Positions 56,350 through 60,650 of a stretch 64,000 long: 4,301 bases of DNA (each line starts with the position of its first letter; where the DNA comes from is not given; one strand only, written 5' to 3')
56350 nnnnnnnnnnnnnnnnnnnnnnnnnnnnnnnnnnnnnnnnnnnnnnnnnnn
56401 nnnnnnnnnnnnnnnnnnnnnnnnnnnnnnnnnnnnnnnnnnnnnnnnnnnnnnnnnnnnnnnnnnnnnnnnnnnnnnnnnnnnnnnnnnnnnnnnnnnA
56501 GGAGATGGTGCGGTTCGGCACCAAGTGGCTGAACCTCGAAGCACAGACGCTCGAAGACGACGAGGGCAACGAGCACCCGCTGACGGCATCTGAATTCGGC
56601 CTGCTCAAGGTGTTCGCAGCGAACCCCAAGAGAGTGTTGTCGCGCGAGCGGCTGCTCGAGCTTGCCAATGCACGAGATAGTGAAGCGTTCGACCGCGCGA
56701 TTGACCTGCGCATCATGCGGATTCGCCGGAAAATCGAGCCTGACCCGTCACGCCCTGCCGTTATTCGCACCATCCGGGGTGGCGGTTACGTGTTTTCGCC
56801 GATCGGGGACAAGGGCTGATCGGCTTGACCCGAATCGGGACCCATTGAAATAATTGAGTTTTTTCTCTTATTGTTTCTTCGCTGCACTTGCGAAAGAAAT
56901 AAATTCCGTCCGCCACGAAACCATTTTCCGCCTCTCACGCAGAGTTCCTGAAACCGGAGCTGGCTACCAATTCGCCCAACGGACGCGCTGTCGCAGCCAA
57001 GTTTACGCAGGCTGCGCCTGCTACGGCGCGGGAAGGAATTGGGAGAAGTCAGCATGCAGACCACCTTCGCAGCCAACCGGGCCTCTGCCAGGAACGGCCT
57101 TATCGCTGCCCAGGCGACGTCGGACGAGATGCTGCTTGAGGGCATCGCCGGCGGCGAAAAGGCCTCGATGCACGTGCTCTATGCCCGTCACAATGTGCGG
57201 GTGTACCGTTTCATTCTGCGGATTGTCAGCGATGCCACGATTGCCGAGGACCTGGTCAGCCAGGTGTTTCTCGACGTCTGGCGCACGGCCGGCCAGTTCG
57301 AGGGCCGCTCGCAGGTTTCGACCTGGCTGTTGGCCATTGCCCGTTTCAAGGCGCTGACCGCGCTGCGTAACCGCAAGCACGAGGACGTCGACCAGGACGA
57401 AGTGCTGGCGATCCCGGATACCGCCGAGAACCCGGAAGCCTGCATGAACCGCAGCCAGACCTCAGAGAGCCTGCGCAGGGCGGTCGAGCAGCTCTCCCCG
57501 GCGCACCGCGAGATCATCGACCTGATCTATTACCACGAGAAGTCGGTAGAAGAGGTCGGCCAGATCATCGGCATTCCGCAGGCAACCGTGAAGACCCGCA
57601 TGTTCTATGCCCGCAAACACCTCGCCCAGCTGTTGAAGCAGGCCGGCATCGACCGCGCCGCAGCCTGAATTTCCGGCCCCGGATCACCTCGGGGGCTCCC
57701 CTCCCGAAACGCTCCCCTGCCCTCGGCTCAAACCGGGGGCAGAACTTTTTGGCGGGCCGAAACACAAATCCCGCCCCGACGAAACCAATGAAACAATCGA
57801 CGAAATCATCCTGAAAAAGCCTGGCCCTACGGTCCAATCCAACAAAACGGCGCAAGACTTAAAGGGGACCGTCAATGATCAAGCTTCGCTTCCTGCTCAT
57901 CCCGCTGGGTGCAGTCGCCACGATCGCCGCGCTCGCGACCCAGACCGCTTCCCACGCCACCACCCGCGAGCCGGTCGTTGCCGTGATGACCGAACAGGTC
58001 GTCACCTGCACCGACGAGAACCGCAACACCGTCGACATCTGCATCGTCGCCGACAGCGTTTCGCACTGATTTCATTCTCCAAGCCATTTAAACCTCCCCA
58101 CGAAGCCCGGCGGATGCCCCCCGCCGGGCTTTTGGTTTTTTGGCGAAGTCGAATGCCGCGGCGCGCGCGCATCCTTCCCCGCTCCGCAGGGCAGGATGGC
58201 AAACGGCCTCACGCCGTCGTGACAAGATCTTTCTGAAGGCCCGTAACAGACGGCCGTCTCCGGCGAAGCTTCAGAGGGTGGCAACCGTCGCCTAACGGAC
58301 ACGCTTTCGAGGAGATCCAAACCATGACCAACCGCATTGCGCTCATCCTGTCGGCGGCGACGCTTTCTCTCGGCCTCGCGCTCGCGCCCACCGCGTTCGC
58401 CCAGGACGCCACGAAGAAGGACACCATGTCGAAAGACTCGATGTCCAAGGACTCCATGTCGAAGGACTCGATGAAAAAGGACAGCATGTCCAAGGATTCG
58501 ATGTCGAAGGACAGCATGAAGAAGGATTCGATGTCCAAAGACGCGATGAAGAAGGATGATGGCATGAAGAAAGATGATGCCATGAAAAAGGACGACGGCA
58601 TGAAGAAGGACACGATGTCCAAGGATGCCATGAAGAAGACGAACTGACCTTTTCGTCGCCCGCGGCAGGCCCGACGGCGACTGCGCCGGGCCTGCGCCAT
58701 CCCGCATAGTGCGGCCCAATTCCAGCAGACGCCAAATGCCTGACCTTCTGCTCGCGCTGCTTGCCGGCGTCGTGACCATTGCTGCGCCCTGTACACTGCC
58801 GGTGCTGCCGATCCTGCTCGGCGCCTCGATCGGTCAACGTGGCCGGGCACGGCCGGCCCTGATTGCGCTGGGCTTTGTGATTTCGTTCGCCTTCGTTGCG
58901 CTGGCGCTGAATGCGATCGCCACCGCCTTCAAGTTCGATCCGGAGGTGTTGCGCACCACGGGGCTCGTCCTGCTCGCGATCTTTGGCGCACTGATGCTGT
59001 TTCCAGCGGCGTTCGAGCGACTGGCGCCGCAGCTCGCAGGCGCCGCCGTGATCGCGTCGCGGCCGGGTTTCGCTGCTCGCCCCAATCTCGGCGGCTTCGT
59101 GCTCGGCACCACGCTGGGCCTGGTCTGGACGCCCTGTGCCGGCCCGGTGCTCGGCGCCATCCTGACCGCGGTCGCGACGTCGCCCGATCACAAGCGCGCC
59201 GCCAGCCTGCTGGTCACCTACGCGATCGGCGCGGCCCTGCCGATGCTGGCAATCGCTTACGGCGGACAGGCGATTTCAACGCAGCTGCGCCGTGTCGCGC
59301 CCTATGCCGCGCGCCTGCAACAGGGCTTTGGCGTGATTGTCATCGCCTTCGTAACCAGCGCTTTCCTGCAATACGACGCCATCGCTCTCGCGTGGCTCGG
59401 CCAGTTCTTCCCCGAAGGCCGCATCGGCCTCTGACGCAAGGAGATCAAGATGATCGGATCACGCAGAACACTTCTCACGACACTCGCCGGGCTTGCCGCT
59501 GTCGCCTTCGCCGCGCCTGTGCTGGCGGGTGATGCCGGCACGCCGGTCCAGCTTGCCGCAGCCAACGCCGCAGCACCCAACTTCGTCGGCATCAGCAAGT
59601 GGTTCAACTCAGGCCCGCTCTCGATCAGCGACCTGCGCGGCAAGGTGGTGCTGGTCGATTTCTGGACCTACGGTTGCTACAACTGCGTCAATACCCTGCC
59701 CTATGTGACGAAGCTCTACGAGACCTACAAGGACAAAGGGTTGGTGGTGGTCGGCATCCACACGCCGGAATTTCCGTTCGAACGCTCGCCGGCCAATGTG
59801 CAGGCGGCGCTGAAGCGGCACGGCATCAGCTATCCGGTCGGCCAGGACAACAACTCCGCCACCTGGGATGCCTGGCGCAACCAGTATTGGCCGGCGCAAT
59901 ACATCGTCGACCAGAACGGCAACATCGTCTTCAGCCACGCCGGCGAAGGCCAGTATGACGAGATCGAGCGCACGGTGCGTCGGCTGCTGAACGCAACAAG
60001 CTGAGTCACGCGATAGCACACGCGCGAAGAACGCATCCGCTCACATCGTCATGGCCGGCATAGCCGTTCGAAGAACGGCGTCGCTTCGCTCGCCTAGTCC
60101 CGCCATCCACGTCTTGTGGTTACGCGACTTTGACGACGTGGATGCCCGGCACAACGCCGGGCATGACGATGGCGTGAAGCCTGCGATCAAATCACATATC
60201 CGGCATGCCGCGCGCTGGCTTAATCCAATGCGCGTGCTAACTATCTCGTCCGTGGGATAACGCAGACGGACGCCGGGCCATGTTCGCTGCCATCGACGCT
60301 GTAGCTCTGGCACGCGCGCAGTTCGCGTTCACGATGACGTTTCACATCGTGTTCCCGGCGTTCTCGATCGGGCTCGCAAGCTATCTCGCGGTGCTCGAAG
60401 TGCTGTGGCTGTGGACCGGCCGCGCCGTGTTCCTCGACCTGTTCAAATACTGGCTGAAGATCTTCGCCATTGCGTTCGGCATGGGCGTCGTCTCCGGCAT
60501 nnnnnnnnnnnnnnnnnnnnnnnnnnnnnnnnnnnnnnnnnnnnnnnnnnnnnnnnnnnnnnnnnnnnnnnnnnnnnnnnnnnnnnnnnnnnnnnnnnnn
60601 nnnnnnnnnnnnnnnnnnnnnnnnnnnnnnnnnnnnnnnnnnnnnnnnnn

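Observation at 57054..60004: ECF sigma factor next to a Met-rich exported repeat protein, CcdA and a Tat-signal thioredoxin: candidate periplasmic oxidant-defence or metal-buffering module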

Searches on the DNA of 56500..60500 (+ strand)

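Call 25: search_rna_families(source=window, start=56500, end=60500, threshold=evalue, max_evalue=1, show_alignments=2)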
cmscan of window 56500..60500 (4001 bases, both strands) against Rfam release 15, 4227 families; matches with E-value up to 1: 1.
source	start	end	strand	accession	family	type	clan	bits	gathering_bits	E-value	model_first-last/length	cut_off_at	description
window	58048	58141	+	RF01772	rnk_pseudo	Cis-reg; leader;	-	26.5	55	0.17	1-108/108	no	Pseudomonas rnk leader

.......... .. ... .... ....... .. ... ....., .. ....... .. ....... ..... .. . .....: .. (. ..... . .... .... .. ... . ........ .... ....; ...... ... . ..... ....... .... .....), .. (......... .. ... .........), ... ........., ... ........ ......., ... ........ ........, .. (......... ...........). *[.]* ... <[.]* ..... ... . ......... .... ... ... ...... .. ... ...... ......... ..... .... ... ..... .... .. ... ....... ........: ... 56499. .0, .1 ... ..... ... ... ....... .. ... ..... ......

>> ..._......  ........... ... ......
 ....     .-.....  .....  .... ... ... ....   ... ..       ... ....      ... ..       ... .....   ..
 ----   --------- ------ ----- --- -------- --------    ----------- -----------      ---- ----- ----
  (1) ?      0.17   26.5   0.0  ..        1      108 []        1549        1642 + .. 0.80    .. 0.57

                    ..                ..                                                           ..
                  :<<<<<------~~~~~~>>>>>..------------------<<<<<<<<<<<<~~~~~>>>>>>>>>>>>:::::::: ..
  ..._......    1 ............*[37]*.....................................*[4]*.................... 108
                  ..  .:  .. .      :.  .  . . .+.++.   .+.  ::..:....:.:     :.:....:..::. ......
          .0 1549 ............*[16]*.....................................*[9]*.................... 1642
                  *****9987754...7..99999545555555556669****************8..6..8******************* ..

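Call 26: search_rna_families(sources=[L021, L009, L044, L003, L060], threshold=gathering)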
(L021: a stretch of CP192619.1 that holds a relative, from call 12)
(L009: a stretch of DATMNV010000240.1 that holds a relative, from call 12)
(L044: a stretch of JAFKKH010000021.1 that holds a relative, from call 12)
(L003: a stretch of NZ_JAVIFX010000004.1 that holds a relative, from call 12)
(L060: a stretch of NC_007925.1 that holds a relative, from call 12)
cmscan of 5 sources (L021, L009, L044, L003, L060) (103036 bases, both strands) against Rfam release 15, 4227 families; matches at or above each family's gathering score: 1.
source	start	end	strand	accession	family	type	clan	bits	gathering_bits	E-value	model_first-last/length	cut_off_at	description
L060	19215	19427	+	RF00174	Cobalamin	Cis-reg; riboswitch;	CL00101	131.3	31.5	1.5e-32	1-189/189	no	Cobalamin riboswitch aptamer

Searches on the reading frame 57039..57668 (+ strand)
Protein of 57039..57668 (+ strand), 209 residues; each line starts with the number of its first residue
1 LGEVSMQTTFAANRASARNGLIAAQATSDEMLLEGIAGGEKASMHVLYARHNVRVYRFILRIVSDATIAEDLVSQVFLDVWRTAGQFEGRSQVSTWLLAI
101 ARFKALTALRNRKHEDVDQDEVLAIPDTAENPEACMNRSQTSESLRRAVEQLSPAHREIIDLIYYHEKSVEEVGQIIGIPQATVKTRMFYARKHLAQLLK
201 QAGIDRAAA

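Call 3: search_protein_families(library=pfam, proteins=[window:57039-57668:+], max_evalue=0.01)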
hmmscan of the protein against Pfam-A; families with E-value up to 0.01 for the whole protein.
window:57039-57668:+ (209 aa): 5 families
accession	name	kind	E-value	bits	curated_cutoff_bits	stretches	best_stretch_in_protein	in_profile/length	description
PF04542.20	Sigma70_r2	-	4.1e-14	52.6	24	1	47-113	1-69/71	Sigma-70 region 2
PF08281.18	Sigma70_r4_2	-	3.2e-12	46.3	25.7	1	143-195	2-54/54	Sigma-70, region 4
PF04545.22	Sigma70_r4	-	3.2e-12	46.2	24.1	1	149-195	2-48/50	Sigma-70, region 4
PF07638.17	Sigma70_ECF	-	0.00022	21.6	21.1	1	129-199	115-183/185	ECF sigma factor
PF02001.22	DUF134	-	0.00063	20.7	27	1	152-199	35-82/98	Protein of unknown function DUF134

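Call 4: search_protein_families(library=ncbifam, proteins=[window:57039-57668:+], max_evalue=0.01)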
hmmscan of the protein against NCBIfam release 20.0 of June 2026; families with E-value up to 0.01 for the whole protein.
window:57039-57668:+ (209 aa): 99 families (the best 25 are shown)
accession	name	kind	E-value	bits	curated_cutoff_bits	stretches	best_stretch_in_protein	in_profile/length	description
NF009168.0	PRK12515.1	subfamily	1e-98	328.4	236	1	22-209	2-189/189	RNA polymerase sigma factor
NF009166.1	PRK12513.1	equivalog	3.6e-38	131.2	206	1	24-202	4-189/193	RNA polymerase sigma factor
NF008894.0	PRK11924.3-1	equivalog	1.5e-34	119.7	258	1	27-202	7-184/188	RNA polymerase sigma factor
NF007227.0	PRK09645.1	subfamily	6.9e-33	114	202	1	39-205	10-176/177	sigma-70 family RNA polymerase sigma factor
NF009172.0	PRK12519.1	subfamily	1.1e-30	106.6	222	1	23-200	10-190/194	RNA polymerase sigma factor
NF008888.0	PRK11922.1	equivalog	1.5e-30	106.6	204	1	22-201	10-198/231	RNA polymerase sigma factor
NF004113.0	PRK05602.1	equivalog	1.2e-29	103.4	208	1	7-205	10-207/211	RNA polymerase sigma factor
TIGR02937.1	sigma70-ECF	superfamily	2.4e-29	102.1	42.9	1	45-198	4-164/165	sigma-70 family RNA polymerase sigma factor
NF009171.0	PRK12518.1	equivalog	3.2e-28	98.9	208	1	25-205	10-190/191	RNA polymerase sigma factor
TIGR02985.1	Sig70_bacteroi1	subfamily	2.2e-26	93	126.4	1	46-197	5-160/162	RNA polymerase sigma-70 factor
NF006930.0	PRK09415.1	subfamily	6.2e-26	91.3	198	1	47-201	21-177/179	RNA polymerase factor sigma C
NF007228.0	PRK09646.1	subfamily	6.6e-26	91.1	226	1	24-198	12-189/194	ECF RNA polymerase sigma factor SigK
TIGR02952.1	Sig70_famx2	equivalog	1.7e-24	86.7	206.45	1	36-199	5-170/170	ECF subfamily RNA polymerase sigma factor, BldN family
NF007216.0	PRK09638.1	equivalog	9.2e-24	84.2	194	1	28-202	4-177/180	RNA polymerase sigma factor SigY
NF010500.0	PRK13919.1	subfamily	1e-22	81.2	226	1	23-199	4-183/186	putative RNA polymerase sigma E protein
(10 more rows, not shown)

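Call 12: find_related_loci(query=window:57054-57668:+, collection=genome_contigs, flank=10000)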
Query window:57054-57668:+ (204 aa) in genome_contigs; peptide patterns used: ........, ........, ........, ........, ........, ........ (x = any residue, [..] = any of these).
180 stretches matched a pattern; 125 encode a relative of the query (tblastn E <= 1e-3); the best 80 are kept; 80 distinct loci.
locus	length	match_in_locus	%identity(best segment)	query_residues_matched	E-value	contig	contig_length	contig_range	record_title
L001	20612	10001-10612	98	1-204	8e-134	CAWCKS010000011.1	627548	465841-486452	MAG: uncultured Alphaproteobacteria bacterium isolate MFD01872.bin.2.138 genome assembly, contig: contig_49520, whole ge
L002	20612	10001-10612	80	1-204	5e-113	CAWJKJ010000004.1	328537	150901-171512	MAG: uncultured Alphaproteobacteria bacterium isolate MFD05747.bin.3.156 genome assembly, contig: contig_22812, whole ge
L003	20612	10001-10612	81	1-204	2e-112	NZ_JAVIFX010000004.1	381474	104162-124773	Bradyrhizobium sp. LHD-71 LHD.71_ctg006, whole genome shotgun sequence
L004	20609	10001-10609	75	1-204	2e-101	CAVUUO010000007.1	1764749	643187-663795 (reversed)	MAG: uncultured Alphaproteobacteria bacterium isolate MFD01213.bin.2.11 genome assembly, contig: contig_2575, whole geno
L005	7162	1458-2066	74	1-204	1e-100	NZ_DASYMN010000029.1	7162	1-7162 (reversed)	MAG: Bradyrhizobium sp. isolate SMAG_U4376 k141_3096398, whole genome shotgun sequence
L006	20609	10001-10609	75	1-204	4e-100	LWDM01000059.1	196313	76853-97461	MAG: Proteobacteria bacterium SG_bin9 5294, whole genome shotgun sequence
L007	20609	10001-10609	74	1-204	2e-99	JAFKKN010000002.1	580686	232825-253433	MAG: Hyphomicrobiales bacterium isolate SCN18_13_7_16_R3_B_63_31 SCN18_13_7_16_R3_B_scaffold_9, whole genome shotgun seq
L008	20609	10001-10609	73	1-204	1e-99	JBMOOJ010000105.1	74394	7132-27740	MAG: Pseudomonadota bacterium isolate Betzabe_MAG099 MAG099_105, whole genome shotgun sequence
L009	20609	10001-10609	74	1-204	1e-99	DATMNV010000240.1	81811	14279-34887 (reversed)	MAG TPA_asm: Bradyrhizobium sp. isolate SMAG_U12859 k141_3352622, whole genome shotgun sequence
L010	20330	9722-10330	72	1-204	6e-99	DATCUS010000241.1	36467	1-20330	MAG TPA_asm: Tardiphaga sp. isolate SMAG_U7365 k141_107200, whole genome shotgun sequence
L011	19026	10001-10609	73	1-204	9e-99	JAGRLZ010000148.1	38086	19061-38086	MAG: Xanthobacteraceae bacterium isolate HKST-UBA78 k127_1190473, whole genome shotgun sequence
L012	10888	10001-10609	73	1-204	1e-98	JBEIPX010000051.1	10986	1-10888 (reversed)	MAG: Bradyrhizobiaceae bacterium isolate Sample-106-S6-bin-82 Sample_106_S6-bin_82-k141_1727791, whole genome shotgun se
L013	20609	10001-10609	74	1-204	2e-98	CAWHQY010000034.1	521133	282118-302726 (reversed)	MAG: uncultured Alphaproteobacteria bacterium isolate MFD06526.bin.2.119 genome assembly, contig: contig_2247, whole gen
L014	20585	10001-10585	75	10-204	2e-98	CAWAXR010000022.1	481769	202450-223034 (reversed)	MAG: uncultured Alphaproteobacteria bacterium isolate MFD05942.bin.1.391 genome assembly, contig: contig_37933, whole ge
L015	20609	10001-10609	73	1-204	3e-98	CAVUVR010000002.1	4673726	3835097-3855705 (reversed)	MAG: uncultured Alphaproteobacteria bacterium isolate MFD05537.bin.1.20 genome assembly, contig: contig_626, whole genom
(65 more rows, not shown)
